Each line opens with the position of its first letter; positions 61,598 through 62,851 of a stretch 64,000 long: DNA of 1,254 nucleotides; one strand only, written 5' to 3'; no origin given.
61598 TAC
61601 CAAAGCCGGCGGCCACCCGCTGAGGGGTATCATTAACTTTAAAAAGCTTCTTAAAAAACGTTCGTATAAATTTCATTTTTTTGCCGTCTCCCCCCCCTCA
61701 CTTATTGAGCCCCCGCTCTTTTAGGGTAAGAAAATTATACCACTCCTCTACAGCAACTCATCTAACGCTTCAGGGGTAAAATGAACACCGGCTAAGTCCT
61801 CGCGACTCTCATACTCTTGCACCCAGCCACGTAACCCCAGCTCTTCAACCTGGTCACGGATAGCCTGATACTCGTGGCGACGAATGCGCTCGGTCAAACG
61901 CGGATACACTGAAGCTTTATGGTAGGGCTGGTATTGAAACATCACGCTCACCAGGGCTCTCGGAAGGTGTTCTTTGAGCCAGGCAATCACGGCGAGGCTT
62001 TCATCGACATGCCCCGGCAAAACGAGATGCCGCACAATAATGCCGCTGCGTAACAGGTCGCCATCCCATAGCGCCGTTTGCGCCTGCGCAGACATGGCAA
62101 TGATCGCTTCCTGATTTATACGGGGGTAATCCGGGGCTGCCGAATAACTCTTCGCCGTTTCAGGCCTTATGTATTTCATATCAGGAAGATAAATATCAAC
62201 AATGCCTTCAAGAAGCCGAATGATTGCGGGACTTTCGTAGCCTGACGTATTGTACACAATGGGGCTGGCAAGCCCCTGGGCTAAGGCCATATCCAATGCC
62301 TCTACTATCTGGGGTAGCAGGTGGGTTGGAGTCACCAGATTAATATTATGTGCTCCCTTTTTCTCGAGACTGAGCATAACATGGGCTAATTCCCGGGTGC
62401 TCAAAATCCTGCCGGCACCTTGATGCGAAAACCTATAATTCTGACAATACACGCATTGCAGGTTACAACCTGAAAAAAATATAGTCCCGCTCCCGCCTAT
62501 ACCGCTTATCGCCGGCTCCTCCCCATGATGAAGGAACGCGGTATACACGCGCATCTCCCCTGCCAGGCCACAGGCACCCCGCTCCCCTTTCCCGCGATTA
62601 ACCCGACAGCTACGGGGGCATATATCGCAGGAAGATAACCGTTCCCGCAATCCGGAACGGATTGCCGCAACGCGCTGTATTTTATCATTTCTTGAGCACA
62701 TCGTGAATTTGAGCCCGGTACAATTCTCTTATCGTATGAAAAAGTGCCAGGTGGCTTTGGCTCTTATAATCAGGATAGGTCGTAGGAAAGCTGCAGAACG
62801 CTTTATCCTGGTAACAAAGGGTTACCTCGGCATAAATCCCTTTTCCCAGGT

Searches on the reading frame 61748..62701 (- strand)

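Call 59: search_protein_families(library=pfam, proteins=[window:61748-62701:-], max_evalue=0.0001)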
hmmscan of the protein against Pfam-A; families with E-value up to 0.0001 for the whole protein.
window:61748-62701:- (317 aa): 2 families
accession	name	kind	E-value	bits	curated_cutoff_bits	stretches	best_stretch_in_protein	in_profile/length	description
PF04055.27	Radical_SAM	-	3.5e-12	47.3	29.5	1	74-234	2-157/166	Radical SAM superfamily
PF13353.11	Fer4_12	-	1.2e-05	26.1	22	1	66-123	2-59/137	4Fe-4S single cluster domain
